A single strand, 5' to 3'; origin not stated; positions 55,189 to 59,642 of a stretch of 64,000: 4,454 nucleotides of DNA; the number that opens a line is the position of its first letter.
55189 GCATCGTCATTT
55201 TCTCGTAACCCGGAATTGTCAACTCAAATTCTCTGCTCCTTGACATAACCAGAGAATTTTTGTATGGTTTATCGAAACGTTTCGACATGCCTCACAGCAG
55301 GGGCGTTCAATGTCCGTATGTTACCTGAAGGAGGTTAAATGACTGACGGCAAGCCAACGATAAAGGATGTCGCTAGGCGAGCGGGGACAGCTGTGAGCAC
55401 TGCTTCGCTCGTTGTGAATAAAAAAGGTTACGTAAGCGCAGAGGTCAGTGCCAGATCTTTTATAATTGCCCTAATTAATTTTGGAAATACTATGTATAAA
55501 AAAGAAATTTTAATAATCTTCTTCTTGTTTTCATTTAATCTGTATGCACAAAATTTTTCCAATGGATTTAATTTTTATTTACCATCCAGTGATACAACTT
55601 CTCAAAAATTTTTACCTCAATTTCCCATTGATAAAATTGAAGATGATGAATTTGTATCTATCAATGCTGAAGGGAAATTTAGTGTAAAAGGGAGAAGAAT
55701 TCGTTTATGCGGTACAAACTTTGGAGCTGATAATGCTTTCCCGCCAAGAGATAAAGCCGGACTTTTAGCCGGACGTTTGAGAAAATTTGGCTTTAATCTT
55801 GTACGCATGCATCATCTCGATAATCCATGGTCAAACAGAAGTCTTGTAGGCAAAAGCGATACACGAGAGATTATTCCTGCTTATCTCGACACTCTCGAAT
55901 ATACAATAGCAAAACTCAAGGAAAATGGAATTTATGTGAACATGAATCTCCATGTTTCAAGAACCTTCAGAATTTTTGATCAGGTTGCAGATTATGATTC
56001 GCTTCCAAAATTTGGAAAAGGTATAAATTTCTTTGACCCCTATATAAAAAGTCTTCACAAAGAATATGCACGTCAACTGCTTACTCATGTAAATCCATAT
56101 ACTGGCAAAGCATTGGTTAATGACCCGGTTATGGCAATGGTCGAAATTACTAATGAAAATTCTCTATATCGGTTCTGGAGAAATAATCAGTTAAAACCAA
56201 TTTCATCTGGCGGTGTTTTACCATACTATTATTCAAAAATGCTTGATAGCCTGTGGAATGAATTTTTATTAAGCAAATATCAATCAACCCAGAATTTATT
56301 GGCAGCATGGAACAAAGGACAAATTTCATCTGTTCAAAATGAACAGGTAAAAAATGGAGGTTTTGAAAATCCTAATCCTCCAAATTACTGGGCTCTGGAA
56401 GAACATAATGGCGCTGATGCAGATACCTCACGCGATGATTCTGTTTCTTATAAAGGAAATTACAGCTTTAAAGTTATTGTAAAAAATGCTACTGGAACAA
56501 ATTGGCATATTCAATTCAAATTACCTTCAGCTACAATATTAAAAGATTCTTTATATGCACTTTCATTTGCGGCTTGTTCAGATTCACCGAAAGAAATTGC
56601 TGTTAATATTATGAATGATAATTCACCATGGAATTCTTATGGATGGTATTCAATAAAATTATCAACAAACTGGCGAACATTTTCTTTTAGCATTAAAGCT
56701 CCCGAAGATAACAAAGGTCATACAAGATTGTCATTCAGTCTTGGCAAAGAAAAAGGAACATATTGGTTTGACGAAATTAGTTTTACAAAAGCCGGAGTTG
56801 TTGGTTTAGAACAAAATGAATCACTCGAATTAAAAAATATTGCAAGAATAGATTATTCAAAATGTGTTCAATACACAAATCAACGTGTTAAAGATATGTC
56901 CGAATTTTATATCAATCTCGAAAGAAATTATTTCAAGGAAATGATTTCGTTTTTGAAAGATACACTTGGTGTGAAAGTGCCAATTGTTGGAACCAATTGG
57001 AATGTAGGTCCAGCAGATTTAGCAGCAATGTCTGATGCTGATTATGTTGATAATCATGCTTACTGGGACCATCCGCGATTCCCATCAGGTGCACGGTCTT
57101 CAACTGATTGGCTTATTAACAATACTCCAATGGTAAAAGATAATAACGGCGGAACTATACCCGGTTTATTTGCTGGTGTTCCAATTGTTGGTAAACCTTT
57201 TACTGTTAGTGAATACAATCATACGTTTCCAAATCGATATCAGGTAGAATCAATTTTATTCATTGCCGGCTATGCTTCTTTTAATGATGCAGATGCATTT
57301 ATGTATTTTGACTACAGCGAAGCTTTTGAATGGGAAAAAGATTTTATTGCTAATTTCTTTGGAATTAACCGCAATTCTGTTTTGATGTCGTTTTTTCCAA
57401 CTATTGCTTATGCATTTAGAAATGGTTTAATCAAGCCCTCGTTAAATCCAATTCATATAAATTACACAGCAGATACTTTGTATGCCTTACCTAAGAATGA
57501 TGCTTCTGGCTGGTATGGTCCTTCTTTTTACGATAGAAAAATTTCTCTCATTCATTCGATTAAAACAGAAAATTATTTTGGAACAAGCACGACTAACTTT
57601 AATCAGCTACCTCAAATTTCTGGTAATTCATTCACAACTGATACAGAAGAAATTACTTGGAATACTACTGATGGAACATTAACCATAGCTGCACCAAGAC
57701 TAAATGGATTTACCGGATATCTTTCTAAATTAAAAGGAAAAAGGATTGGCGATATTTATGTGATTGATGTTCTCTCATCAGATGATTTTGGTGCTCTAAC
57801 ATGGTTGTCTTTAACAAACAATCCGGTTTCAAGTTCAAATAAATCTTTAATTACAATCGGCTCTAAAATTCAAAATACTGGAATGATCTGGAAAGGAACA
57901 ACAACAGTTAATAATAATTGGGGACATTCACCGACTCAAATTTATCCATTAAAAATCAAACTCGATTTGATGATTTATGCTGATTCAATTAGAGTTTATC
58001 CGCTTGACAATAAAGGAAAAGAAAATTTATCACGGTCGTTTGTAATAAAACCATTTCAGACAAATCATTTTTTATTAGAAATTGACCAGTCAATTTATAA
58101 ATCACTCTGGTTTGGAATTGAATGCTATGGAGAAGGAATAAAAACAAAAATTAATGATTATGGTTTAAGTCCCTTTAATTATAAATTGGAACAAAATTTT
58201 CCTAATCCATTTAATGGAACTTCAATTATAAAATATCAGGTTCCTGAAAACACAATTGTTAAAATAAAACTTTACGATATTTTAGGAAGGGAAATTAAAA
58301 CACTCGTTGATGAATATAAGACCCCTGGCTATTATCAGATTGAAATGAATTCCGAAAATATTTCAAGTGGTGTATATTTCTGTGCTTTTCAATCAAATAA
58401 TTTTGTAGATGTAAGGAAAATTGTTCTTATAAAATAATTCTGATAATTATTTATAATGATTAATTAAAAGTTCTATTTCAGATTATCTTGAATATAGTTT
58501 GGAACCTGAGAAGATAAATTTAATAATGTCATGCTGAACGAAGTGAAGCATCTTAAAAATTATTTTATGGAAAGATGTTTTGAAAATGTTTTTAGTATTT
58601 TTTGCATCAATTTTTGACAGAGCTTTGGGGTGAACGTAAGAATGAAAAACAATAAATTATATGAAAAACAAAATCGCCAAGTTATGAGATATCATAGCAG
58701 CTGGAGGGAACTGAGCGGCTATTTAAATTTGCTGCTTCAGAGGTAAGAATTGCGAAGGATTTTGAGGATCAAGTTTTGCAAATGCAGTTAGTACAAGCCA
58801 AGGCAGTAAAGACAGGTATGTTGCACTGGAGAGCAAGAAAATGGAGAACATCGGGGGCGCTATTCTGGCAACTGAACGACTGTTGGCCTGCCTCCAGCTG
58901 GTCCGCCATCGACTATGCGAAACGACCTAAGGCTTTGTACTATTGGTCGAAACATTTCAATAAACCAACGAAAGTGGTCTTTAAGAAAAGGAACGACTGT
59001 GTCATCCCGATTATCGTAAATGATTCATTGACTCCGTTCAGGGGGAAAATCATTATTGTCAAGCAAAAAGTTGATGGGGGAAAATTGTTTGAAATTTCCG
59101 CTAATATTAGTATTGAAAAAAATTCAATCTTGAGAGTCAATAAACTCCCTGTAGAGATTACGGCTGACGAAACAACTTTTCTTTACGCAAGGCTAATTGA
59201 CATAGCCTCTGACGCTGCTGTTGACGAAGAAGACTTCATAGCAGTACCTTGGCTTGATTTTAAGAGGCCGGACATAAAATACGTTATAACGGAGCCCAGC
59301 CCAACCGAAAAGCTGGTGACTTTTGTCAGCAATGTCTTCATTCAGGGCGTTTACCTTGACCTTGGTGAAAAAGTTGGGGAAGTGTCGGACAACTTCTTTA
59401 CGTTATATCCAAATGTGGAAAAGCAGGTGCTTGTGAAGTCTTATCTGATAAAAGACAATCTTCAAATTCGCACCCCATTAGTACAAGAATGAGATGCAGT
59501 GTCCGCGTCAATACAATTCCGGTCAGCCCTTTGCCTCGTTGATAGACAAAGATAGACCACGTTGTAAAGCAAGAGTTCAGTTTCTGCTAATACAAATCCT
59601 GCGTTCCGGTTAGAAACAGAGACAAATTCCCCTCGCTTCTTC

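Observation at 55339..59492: AT-rich foreign block with a T9SS-secreted glycoside hydrolase fused in frame to a LacI HTH stump, followed by a GH2 beta-mannosidase fragment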

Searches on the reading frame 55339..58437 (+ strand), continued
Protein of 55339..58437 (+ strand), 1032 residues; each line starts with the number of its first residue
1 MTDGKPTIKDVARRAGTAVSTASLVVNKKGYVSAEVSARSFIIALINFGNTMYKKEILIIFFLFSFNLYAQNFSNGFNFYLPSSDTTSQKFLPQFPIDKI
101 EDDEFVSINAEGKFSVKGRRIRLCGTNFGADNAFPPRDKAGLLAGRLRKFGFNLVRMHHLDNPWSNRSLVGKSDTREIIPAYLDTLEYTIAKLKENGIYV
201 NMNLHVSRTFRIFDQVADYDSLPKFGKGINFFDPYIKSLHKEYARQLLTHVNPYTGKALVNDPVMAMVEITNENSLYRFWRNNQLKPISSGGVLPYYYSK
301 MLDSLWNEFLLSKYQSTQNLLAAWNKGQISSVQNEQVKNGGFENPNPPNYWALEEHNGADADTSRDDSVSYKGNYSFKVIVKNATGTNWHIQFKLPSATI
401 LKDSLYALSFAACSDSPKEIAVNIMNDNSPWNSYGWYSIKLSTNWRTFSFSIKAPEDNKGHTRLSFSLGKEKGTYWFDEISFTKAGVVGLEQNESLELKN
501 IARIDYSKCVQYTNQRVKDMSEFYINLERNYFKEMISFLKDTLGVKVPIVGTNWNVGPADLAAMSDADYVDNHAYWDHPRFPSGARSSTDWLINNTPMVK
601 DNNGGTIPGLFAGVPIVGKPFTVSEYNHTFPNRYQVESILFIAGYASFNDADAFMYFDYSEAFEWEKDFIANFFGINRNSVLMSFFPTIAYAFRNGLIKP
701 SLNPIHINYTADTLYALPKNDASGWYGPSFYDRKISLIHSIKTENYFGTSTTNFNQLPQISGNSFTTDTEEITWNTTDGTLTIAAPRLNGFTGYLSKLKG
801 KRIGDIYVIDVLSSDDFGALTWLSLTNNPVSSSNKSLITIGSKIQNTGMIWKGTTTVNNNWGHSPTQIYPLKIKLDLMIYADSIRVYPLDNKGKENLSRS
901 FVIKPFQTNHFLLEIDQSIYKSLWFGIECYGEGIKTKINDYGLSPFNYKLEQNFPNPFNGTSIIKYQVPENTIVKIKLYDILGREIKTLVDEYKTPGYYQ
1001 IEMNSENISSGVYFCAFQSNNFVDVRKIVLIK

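Call 74: fold_search(model_id=the predicted structure, library=pdb)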
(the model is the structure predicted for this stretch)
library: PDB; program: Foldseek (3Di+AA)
matches with E <= 10: 1897; with E <= 0.001: 292
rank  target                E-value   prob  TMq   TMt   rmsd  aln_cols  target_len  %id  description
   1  1gui_A                1.7e-12  1.00  0.14  0.81   3.1       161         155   24  CBM4 structure and function (released 2002-09-26)
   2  3p6b_A                3.2e-10  1.00  0.13  0.65   2.4       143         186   19  The crystal structure of CelK CBM4 from Clostridium thermocellum (released 2011-08-24)
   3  4bj0_A                3.4e-10  1.00  0.13  0.74   8.2       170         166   15  Xyloglucan binding module (CBM4-2 X2-L110F) in complex with branched xyloses (released 2014-04-23)
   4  3jxs_A                4.9e-10  1.00  0.13  0.72   8.4       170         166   15  Crystal structure of XG34, an evolved xyloglucan binding CBM (released 2009-10-27)
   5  2y64_A                6.4e-10  1.00  0.13  0.74   8.2       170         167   15  Xylopentaose binding mutated (X-2 L110F) CBM4-2 Carbohydrate Binding Module from a Thermostable Rhodothermus marinus X (released 2012-03-07)
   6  3k4z_A                1.5e-09  1.00  0.14  0.48   6.3       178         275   16  Crystal Structure of the Cellulosomal CBM4 from Clostridium thermocellum Cellulase CbhA (released 2010-07-28)
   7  2y6k_A                3.2e-09  1.00  0.13  0.74   8.2       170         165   15  Xylotetraose bound to X-2 engineered mutated CBM4-2 Carbohydrate Binding Module from a Thermostable Rhodothermus marin (released 2012-03-07)
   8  2y6j                  3.4e-09  1.00  0.14  0.79   2.9       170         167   16  X-2 engineered mutated CBM4-2 Carbohydrate Binding Module from a Thermostable Rhodothermus marinus Xylanase (released 2012-03-07)
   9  2q1f_A                1.3e-08  1.00  0.13  0.13  28.7      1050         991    9  Crystal structure of chondroitin sulfate lyase abc from bacteroides thetaiotaomicron wal2926 (released 2008-01-29)
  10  1wky                  2.8e-08  1.00  0.11  0.22  23.2       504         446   11  Crystal structure of alkaline mannanase from Bacillus sp. strain JAMB-602: catalytic domain and its Carbohydrate Binding (released 2005-06-15)
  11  5la1                  2.8e-08  1.00  0.10  0.19  21.4       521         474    9  The mechanism by which arabinoxylanases can recognise highly decorated xylans (released 2016-08-31)
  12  1gu3_A                3.3e-08  1.00  0.12  0.75   3.0       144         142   15  CBM4 structure and function (released 2002-09-26)
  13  8gf3                  5.1e-08  1.00  0.15  0.38   7.3       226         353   16  Crystallographic structure from BlMan5_7 (released 2024-04-17)
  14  4mgs                  7.0e-08  1.00  0.12  0.74   6.0       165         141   16  BiXyn10A CBM1 APO (released 2014-08-20)
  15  1rh9                  9.1e-08  1.00  0.16  0.39   7.1       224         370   21  Family GH5 endo-beta-mannanase from Lycopersicon esculentum (tomato) (released 2005-04-19)
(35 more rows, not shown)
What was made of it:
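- On CAZy GH148 (EngU-type beta-glucanase): Foldseek finds GH5 mannanase half-barrels (call 74). Foldseek to 1gui TMt 0.81 (call 74).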

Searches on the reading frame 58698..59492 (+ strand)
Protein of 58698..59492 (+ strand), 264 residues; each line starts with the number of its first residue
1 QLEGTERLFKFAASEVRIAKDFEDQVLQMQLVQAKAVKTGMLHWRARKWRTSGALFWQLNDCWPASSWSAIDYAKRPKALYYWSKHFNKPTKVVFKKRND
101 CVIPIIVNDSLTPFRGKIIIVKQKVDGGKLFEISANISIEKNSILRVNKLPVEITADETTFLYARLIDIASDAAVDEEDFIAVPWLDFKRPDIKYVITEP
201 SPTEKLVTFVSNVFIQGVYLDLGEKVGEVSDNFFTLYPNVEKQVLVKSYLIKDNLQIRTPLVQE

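Call 5: search_protein_families(library=pfam, proteins=[window:58698-59492:+], max_evalue=0.1)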
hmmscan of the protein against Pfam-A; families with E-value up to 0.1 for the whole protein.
window:58698-59492:+ (264 aa): 2 families
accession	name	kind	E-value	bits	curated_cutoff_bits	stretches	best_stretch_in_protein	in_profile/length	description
PF17753.7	Ig_mannosidase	-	2.3e-07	30.8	22.6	1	189-255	2-73/81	Ig-fold domain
PF17786.7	Mannosidase_ig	-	2.2e-05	25.3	23.4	1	106-179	7-83/91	Mannosidase Ig/CBM-like domain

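Call 6: search_protein_families(library=ncbifam, proteins=[window:58698-59492:+], max_evalue=0.1)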
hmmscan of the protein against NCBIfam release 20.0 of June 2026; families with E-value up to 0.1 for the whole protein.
window:58698-59492:+ (264 aa): 0 families

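Call 16: find_homologous_proteins(query=window:58698-59489:+)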
Query window:58698-59489:+ (264 aa): 6 proteins with E <= 0.001 among 297 candidates.
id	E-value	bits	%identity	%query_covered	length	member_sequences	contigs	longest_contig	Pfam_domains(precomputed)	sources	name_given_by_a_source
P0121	3.7e-154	530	100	89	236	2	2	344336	PF17753.8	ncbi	ncbi:MAG: glycoside hydrolase family 2 protein [Bacteroidota bacterium]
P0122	8.9e-65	237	47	92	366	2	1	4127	PF17786.8,PF17753.8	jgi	-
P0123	5.8e-57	211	43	89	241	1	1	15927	PF17786.8,PF17753.8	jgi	jgi:beta-mannosidase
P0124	3.9e-40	156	37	94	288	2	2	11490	PF17786.8,PF17753.8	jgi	jgi:beta-mannosidase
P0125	1.7e-22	98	32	75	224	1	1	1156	PF17786.8,PF17753.8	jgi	-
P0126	5.9e-18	83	31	86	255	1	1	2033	PF17786.8,PF17753.8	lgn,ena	-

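Call 17: find_encoding_contigs(protein=P0123, flank=10000, max_places=2)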
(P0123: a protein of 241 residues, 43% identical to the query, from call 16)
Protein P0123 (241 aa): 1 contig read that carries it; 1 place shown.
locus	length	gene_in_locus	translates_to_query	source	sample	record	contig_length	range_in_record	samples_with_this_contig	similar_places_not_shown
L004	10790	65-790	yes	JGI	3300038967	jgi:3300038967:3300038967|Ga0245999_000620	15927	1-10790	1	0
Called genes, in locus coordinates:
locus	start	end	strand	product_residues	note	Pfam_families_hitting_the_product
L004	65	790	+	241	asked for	PF17786:Mannosidase_ig, PF17753:Ig_mannosidase (weak)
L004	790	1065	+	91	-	-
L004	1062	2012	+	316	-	PF04041:Glyco_hydro_130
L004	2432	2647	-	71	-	-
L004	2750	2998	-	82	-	-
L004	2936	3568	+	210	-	-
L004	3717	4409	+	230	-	PF13505:OMP_b-brl, PF13568:OMP_b-brl_2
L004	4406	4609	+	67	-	-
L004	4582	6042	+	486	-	PF13415:Beta-prop_FBX42 (weak), PF24681:Kelch_KLHDC2_KLHL20_DRC7, PF24981:Beta-prop_ATRN-LZTR1 (weak), PF24981:Beta-prop_ATRN-LZTR1, PF13964:Beta-prop_Calicin, PF13415:Beta-prop_FBX42, PF24981:Beta-prop_ATRN-LZTR1, PF24681:Kelch_KLHDC2_KLHL20_DRC7, +9 more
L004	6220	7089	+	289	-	PF01569:PAP2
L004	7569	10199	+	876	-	PF01055:Glyco_hydro_31_2nd, PF21365:Glyco_hydro_31_3rd, PF17137:DUF5110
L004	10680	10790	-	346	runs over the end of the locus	PF00589:Phage_integrase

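Call 18: find_encoding_contigs(protein=P0124, flank=10000, max_places=2)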
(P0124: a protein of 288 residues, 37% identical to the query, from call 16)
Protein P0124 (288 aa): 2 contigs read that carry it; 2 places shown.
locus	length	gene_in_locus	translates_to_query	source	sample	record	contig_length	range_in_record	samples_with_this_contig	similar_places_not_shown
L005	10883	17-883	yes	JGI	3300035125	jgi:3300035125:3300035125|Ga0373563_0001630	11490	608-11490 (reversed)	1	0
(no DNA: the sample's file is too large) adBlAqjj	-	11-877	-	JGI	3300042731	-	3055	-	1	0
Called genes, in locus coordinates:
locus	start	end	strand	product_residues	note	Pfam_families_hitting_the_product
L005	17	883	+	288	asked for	PF17786:Mannosidase_ig, PF17753:Ig_mannosidase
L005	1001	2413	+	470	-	PF03951:Gln-synt_N, PF00120:Gln-synt_C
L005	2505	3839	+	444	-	PF00215:OMPdecase, PF02581:TMP-TENI (faint), PF03737:RraA-like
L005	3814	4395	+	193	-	PF13580:SIS_2 (faint), PF01380:SIS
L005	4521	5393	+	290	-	PF03807:F420_oxidored (weak), PF10727:Rossmann-like, PF10728:DUF2520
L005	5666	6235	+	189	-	PF00160:Pro_isomerase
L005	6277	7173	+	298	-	-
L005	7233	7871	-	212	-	-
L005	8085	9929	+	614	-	PF00890:FAD_binding_2 (faint), PF01134:GIDA, PF07992:Pyr_redox_2 (faint), PF12831:FAD_oxidored, PF21680:GIDA_C_1st, PF13932:SAM_GIDA_C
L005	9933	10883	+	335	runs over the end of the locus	PF00586:AIRS, PF02769:AIRS_C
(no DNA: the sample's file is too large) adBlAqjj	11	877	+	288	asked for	PF17786:Mannosidase_ig, PF17753:Ig_mannosidase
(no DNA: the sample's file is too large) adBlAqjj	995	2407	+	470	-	PF03951:Gln-synt_N, PF00120:Gln-synt_C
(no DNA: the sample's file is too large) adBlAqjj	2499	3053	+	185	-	?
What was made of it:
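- Tried and rejected: Homologue search with the GH2 fragment (calls 16-18).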

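Call 24: search_solved_structures(query=window:58698-59489:+, max_evalue=0.01, show_alignments=1)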
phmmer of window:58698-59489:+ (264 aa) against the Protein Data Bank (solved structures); distinct sequences matched with E-value up to 0.01: 19.
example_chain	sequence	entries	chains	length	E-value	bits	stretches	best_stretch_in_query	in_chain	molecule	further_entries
5n6u_A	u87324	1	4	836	5.9e-35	124.2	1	3-252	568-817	Beta-mannosidase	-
6byi_A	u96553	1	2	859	2.3e-21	79.7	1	4-249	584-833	Beta-mannosidase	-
6byg_A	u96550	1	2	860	2.3e-21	79.7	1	4-249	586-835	Beta-mannosidase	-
6bye_A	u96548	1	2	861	2.3e-21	79.7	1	4-249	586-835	Beta-mannosidase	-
6byc_A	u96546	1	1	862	2.3e-21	79.7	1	4-249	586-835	Beta-mannosidase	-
2vjx_A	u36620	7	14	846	2.3e-17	66.6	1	15-255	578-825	BETA-MANNOSIDASE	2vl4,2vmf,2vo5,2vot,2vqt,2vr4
2wbk_A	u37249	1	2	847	2.3e-17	66.6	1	15-255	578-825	BETA-MANNOSIDASE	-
2je8_A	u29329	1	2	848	2.3e-17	66.6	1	15-255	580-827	BETA-MANNOSIDASE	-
7op6_A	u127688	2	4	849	2.3e-17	66.6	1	15-255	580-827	Beta-mannosidase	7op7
2vqu_A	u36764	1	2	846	2.1e-15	60.2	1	15-255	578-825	BETA-MANNOSIDASE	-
6ddt_A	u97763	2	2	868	6.2e-10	42.2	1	20-92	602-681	Beta-mannosidase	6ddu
9np9_A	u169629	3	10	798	1.3e-07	34.7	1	18-132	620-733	Glycoside hydrolase family 2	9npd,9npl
9nfe_A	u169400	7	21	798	1.3e-07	34.7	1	18-132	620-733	Glycoside hydrolase family 2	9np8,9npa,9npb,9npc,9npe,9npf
9npn_A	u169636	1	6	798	1.3e-07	34.7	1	18-132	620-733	Glycoside hydrolase family 2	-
4cvu_A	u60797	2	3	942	6.4e-05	25.8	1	29-87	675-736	BETA-MANNOSIDASE | BETA-MANNOSIDASE GH2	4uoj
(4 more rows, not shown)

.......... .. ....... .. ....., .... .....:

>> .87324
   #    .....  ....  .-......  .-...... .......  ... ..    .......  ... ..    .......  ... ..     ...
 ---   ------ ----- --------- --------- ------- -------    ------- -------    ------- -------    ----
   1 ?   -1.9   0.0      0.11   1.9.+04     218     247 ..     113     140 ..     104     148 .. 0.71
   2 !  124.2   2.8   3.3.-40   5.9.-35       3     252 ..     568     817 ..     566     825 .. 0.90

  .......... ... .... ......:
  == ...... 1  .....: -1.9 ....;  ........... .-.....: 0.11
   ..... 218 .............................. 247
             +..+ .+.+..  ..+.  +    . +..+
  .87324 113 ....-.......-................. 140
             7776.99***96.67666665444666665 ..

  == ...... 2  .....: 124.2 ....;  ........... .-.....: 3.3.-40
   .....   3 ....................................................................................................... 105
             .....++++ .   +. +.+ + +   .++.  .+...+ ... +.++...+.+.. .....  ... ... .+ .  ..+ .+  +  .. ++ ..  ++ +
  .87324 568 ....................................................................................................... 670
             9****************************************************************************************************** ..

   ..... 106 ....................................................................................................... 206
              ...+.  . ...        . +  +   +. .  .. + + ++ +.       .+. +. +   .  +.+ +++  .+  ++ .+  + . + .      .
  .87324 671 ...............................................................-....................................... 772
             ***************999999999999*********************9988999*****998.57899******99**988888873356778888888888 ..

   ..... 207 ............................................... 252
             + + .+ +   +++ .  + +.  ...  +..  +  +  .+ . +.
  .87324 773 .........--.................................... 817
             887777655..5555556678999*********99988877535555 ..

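Call 38: find_encoding_contigs(protein=P0121, flank=10000, max_places=5)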
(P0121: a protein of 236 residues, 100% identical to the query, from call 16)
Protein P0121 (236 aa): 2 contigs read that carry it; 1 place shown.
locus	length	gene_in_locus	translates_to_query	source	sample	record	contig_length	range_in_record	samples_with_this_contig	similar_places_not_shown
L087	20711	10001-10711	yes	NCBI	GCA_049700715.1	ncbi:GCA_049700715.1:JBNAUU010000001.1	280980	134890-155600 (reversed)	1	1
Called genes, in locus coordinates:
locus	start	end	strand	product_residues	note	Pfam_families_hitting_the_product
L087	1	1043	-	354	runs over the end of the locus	PF04468:PSP1, PF28472:PSP1_3rd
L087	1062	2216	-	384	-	PF13177:DNA_pol3_delta2, PF00004:AAA (faint)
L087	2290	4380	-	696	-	PF07244:POTRA, PF01103:Omp85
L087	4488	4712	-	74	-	PF11387:DUF2795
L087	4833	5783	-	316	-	PF01551:Peptidase_M23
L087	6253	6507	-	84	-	-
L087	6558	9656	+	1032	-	PF00356:LacI (weak), PF02018:CBM_4_9, PF18962:Por_Secre_tail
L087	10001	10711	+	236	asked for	PF17753:Ig_mannosidase (weak)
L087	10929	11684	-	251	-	PF00300:His_Phos_1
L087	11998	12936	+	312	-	PF13793:Pribosyltran_N, PF00156:Pribosyltran, PF14572:Pribosyl_synth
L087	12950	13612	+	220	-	PF01386:Ribosomal_L25p, PF14693:Ribosomal_TL5_C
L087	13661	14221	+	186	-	PF01195:Pept_tRNA_hydro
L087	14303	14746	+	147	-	PF01250:Ribosomal_S6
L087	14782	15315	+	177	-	PF00436:SSB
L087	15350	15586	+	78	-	PF01084:Ribosomal_S18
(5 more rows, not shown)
